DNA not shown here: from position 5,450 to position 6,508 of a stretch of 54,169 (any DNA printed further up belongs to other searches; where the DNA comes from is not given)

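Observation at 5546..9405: Exported WD40-repeat caspase co-transcribed with a small exported beta-rich partner: candidate envelope-located protease module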

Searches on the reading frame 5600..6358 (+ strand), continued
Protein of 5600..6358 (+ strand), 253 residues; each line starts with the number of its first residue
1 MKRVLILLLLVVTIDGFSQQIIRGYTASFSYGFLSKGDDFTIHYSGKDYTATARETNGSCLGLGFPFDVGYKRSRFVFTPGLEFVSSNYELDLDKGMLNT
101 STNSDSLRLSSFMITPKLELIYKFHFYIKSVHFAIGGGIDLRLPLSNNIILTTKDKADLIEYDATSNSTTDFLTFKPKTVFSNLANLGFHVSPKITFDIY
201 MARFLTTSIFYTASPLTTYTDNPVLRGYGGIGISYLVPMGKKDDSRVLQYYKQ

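Call 54: search_protein_representatives(alignment_id=A1)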
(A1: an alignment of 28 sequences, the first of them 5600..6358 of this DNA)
Query: 28 sequences, 253 profile positions. Proteins with E-value up to 0.001 (for the whole library): 22; up to 1e-10: 16; up to 1e-30: 13. The best 22 are listed.
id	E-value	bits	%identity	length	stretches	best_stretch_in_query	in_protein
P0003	2.6e-129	446.6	-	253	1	1-253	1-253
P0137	2.2e-82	292.9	-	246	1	1-253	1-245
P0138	5.7e-75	268.6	-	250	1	1-253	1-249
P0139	5.7e-74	265.3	-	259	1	1-253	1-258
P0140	1.1e-66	241.5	-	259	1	1-252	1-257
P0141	4.0e-59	216.7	-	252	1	7-253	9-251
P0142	3.4e-50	187.4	-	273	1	1-253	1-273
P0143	7.6e-44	166.6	-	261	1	1-253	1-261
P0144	4.4e-39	151.0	-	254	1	1-253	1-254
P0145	8.9e-38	146.7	-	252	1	1-253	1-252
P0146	7.1e-36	140.5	-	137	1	115-253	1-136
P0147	9.4e-36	140.1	-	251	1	3-253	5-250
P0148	1.2e-32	129.9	-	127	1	121-253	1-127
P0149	6.3e-15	71.9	-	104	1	158-253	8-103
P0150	5.4e-13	65.5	-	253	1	4-145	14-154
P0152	6.9e-08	48.8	-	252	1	6-150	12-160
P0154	2.9e-05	40.2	-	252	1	3-244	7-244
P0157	4.2e-04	36.4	-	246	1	5-166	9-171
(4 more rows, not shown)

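Call 59: find_related_loci(query=A4, collection=metagenome_contigs, flank=6000)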
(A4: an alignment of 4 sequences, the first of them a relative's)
Query A4 (252 aa) in metagenome_contigs; peptide patterns used: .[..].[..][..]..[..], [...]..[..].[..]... (x = any residue, [..] = any of these).
600 stretches matched a pattern (row limit reached: there are more); 1 encode a relative of the query (tblastn E <= 1e-3); 1 distinct loci.
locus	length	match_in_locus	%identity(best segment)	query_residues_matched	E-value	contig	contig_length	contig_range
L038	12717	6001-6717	41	5-248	2e-53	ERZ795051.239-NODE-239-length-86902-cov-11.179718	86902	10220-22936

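Call 63: search_protein_families(library=pfam, proteins=[L038:6738-9749:+, L038:5974-6732:+, L038:4169-5977:+, L038:3205-4122:+, L038:9862-11919:-], max_evalue=0.001)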
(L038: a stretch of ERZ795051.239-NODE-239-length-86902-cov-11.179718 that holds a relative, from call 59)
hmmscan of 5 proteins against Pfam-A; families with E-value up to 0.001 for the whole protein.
L038:6738-9749:+ (1004 aa): 29 families (the best 25 are shown)
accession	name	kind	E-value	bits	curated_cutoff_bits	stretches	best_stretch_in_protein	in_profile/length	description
PF25173.1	Beta-prop_WDR3_1st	-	3.7e-33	115.2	154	3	234-317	32-114/184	WDR3 first beta-propeller domain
PF00400.38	WD40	-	4.5e-30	103.2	27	3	495-528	6-39/39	WD domain, G-beta repeat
PF25174.1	Beta-prop_THOC3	-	1.3e-29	103.5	305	2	135-265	118-247/272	THOC3 beta-propeller domain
PF24817.1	WD40_WDHD1_1st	-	1.3e-27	97.2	109.9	2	135-314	74-262/291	WDHD1 first WD40 domain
PF23414.1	Beta-prop_EML_2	-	3.3e-25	89.4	90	2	29-214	79-262/266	Echinoderm microtubule-associated protein second beta-propeller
PF24814.1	WD40_Prp19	-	1e-23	84.2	320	2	152-218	11-78/281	Prp19 WD40 domain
PF24805.1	EIF3I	-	9.8e-22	77.9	200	3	234-310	149-224/324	EIF3I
PF24807.1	WD40_CDC20-Fz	-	1.1e-20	74.6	200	2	234-320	96-181/292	CDC20/Fizzy WD40 domain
PF25168.1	Beta-prop_WDR36-Utp21_2nd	-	8e-20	71.8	84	2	241-307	208-273/335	WDR36/Utp21 second beta-propeller domain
PF24796.1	WDR55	-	2.4e-17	63.4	200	2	236-311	12-90/296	WDR55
PF25172.1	Beta-prop_WDR3_2nd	-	1.8e-16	60.7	140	1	244-364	51-153/293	WDR3 second beta-propeller domain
PF00656.27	Peptidase_C14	-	1.8e-15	57.7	21.4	1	738-998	6-229/233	Caspase domain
PF25171.1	Beta-prop_WDR36-Utp21_1st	-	2.3e-12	47.3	80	0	245-312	164-231/266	WDR36/Utp21 first beta-propeller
PF25175.1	Beta-prop_WDR5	-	1.4e-11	44.7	250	1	152-301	15-163/296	WDR5 beta-propeller domain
PF24782.2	WD40_MABP1-WDR62_2nd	-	1.3e-10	41.2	290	0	236-320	93-180/341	MABP1/WDR62 second WD40 domain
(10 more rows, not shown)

L038:5974-6732:+ (253 aa): 0 families

L038:4169-5977:+ (603 aa): 11 families
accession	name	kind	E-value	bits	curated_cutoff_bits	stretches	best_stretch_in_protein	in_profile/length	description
PF00211.25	Guanylate_cyc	-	1.3e-58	198.1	21.9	1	425-602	4-182/183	Adenylate and Guanylate cyclase catalytic domain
PF13424.12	TPR_12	-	7.9e-22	77.7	30.1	4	132-200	5-75/77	Tetratricopeptide repeat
PF00515.34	TPR_1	-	1.3e-12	47.3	27.8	1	215-239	6-30/34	Tetratricopeptide repeat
PF07719.23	TPR_2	-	1.6e-12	46.9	27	0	215-239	6-30/34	Tetratricopeptide repeat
PF17874.7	TPR_MalT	-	8.6e-08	32.3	45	1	139-311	10-182/336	MalT-like TPR region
PF13176.12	TPR_7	-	1e-06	28.7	27.9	0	132-165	1-34/36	Tetratricopeptide repeat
PF13181.12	TPR_8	-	1.6e-05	25.1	25.7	0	216-239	7-30/34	Tetratricopeptide repeat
PF13174.12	TPR_6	-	3.7e-05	24.5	26.3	0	215-234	5-24/33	Tetratricopeptide repeat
PF13428.12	TPR_14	-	7.7e-05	23.4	23.5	0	215-238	6-29/44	Tetratricopeptide repeat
PF13374.12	TPR_10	-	0.0001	22.6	27.5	0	132-156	4-28/42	Tetratricopeptide repeat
PF14559.12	TPR_19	-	0.00012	22.8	25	0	142-194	3-49/68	Tetratricopeptide repeat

L038:3205-4122:+ (306 aa): 0 families

L038:9862-11919:- (685 aa): 1 family
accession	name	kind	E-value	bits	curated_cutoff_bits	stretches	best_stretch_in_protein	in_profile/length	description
PF03169.20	OPT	-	1.8e-77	261.9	25.8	2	17-468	1-491/623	OPT oligopeptide transporter protein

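Call 65: find_homologous_proteins(query=L038:5974-6732:+)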
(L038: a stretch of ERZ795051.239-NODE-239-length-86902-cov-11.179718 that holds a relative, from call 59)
Query L038:5974-6732:+ (253 aa): 1 proteins with E <= 0.001 among 345 candidates.
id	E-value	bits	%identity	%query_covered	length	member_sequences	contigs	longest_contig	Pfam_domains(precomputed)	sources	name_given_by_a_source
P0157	4.1e-163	559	100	97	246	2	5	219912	-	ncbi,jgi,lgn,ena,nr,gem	ncbi:MAG TPA: hypothetical protein P5050_07835 [Bacteroidia bacterium]|nr:hypothetical protein [Bact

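Call 67: find_encoding_contigs(protein=P0152, flank=5000, max_places=1)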
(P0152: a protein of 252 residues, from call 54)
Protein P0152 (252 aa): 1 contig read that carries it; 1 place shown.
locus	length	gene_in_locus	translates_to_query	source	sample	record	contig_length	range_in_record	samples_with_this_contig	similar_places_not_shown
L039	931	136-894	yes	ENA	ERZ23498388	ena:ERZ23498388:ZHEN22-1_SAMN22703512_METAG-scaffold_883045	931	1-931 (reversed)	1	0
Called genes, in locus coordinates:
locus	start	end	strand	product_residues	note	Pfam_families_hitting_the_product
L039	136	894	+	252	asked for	-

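Call 68: find_encoding_contigs(protein=P0150, flank=5000, max_places=1)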
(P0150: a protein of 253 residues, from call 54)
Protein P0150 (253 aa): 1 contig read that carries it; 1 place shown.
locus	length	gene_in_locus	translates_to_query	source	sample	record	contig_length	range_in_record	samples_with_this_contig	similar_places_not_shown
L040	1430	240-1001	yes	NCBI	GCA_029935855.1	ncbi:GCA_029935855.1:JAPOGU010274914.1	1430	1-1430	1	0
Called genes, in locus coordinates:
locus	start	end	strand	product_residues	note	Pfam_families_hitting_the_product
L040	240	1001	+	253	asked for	-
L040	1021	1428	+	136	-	?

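Call 70: find_encoding_contigs(protein=P0154, flank=5000, max_places=1)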
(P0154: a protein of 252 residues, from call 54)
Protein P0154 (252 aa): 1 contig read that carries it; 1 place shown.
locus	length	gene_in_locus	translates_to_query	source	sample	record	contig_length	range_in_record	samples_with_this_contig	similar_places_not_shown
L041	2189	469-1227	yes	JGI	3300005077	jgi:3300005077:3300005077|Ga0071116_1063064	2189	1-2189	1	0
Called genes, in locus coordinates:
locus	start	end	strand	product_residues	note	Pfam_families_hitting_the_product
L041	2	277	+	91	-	?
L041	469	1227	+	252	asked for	-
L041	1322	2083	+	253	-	PF23409:Beta-prop_EML, PF24805:EIF3I, PF24814:WD40_Prp19, PF24817:WD40_WDHD1_1st, PF25174:Beta-prop_THOC3, PF23414:Beta-prop_EML_2, PF24817:WD40_WDHD1_1st, PF24807:WD40_CDC20-Fz, +25 more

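Call 73: search_protein_families(library=pfam, proteins=[L038:530-1762:+, L038:1795-2556:+, L038:2572-3183:+, L038:3205-4122:+, L038:51-524:+, L038:11932-12618:-], max_evalue=0.01)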
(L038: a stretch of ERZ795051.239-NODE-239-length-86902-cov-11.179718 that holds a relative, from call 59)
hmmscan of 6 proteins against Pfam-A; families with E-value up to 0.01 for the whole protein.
L038:530-1762:+ (411 aa): 4 families
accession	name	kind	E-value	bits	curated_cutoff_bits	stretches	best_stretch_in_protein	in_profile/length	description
PF13421.11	Band_7_1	-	9e-47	159.9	24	1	38-237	1-197/211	SPFH domain-Band 7 family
PF14237.11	GYF_2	-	2.1e-17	63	25.8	1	344-393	1-50/50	GYF domain 2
PF01145.31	Band_7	-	2.1e-06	28.3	23.6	1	53-238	2-150/176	SPFH domain / Band 7 family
PF16208.10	Keratin_2_head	-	0.002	18.7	28.2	1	287-359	78-153/161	Keratin type II head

L038:1795-2556:+ (254 aa): 1 family
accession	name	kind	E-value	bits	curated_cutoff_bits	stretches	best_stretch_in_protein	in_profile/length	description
PF18375.7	CDH1_2_SANT_HL1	-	0.00078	20.5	34.4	0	205-244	16-55/91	CDH1/2 SANT-Helical linker 1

L038:2572-3183:+ (204 aa): 12 families
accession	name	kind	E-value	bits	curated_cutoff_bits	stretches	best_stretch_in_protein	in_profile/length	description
PF13432.12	TPR_16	-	2.9e-06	28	32.7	1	80-112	13-45/65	Tetratricopeptide repeat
PF23914.1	TPR_CcmH_CycH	-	5e-06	26.9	42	1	55-118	41-104/158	Cytochrome c-type biogenesis protein H TPR domain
PF00515.34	TPR_1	-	7.5e-06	26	27.8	1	64-97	1-34/34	Tetratricopeptide repeat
PF14559.12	TPR_19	-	8.2e-06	26.5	25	1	80-112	7-39/68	Tetratricopeptide repeat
PF13431.12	TPR_17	-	1.9e-05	25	24.4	0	57-85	6-34/34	Tetratricopeptide repeat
PF12895.13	ANAPC3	-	3.7e-05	24.4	27.2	1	49-113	7-71/82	Anaphase-promoting complex, cyclosome, subunit 3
PF07719.23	TPR_2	-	8.4e-05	22.9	27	1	64-97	1-34/34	Tetratricopeptide repeat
PF13414.12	TPR_11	-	0.0001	22.4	26.8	1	80-110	10-40/42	TPR repeat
PF13181.12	TPR_8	-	0.00045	20.6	25.7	1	64-92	1-29/34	Tetratricopeptide repeat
PF24575.1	TPR_Slam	-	0.0023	18.8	35.2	1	61-113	44-96/104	Surface lipoprotein assembly modifier, N-terminal TPR repeats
PF14561.12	TPR_20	-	0.0026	18.5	25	0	54-92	12-50/90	Tetratricopeptide repeat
PF13428.12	TPR_14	-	0.0033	18.4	23.5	0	65-105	2-42/44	Tetratricopeptide repeat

L038:3205-4122:+ (306 aa): 1 family
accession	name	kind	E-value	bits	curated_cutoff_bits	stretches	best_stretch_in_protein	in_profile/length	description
PF17370.7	DUF5392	-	0.0088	16.6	25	0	100-140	15-53/139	Family of unknown function (DUF5392)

L038:51-524:+ (158 aa): 0 families

L038:11932-12618:- (228 aa): 1 family
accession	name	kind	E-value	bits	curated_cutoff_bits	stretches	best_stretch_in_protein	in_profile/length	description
PF01699.29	Na_Ca_ex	-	1.1e-31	110.3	24.9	1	82-225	3-150/151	Sodium/calcium exchanger protein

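Call 74: find_encoding_contigs(protein=P0157, flank=10000, max_places=4)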
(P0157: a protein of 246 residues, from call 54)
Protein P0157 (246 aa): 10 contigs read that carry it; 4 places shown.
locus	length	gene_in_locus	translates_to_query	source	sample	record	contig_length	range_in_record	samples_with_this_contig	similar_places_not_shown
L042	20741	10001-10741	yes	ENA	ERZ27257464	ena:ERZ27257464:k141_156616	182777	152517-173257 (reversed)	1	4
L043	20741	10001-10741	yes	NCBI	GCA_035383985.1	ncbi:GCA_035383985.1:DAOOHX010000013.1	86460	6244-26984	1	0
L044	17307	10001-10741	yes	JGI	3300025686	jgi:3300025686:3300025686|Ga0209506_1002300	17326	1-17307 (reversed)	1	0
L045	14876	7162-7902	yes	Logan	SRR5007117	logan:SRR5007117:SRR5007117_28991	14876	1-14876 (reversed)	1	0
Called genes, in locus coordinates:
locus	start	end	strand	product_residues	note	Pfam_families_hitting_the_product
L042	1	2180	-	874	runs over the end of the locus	PF00133:tRNA-synt_1, PF09334:tRNA-synt_1g (weak), PF13603:tRNA-synt_1_2, PF08264:Anticodon_1, PF10458:Val_tRNA-synt_C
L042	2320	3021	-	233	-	PF18962:Por_Secre_tail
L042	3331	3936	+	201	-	-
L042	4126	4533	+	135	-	-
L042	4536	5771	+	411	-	PF13421:Band_7_1, PF01145:Band_7 (faint), PF14237:GYF_2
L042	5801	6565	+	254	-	-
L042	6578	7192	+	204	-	PF12895:ANAPC3 (weak), PF13431:TPR_17 (faint), PF13432:TPR_16 (faint), PF14559:TPR_19 (faint), PF23914:TPR_CcmH_CycH (weak), PF00515:TPR_1 (weak)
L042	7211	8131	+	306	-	-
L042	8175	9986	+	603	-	PF00515:TPR_1 (faint), PF13181:TPR_8 (faint), PF07719:TPR_2 (faint), PF13176:TPR_7 (faint), PF13424:TPR_12, PF17874:TPR_MalT (weak), PF13424:TPR_12 (weak), PF00211:Guanylate_cyc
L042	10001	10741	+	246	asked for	-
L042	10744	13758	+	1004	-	PF23414:Beta-prop_EML_2, PF25174:Beta-prop_THOC3, PF24817:WD40_WDHD1_1st, PF23381:Beta-prop_IFT122_1st, PF25175:Beta-prop_WDR5, PF23414:Beta-prop_EML_2, PF25173:Beta-prop_WDR3_1st, PF00656:Peptidase_C14, +24 more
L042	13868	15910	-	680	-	PF03169:OPT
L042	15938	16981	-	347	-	PF01699:Na_Ca_ex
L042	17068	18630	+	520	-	PF01336:tRNA_anti-codon, PF00152:tRNA-synt_2, PF01409:tRNA-synt_2d (faint)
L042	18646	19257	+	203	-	PF01522:Polysacc_deac_1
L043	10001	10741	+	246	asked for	-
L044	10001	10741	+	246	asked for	-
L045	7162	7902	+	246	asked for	-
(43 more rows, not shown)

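Call 77: search_protein_families(library=pfam, alignment_id=A1, max_evalue=5)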
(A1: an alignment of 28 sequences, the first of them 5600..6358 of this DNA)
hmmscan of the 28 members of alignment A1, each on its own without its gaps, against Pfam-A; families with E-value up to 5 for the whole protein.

A. member 1, window:5600-6358:+ (253 aa): 0 families

B. families by the number of members that match (of 28 scanned): 2 families
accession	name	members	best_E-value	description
PF13505.12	OMP_b-brl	1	0.08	Outer membrane protein beta-barrel domain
PF14339.12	DUF4394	1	0.11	Domain of unknown function (DUF4394)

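Call 78: search_protein_families(library=phrogs, proteins=[window:5600-6358:+], max_evalue=0.01)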
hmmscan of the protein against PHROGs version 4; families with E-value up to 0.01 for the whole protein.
window:5600-6358:+ (253 aa): 0 families
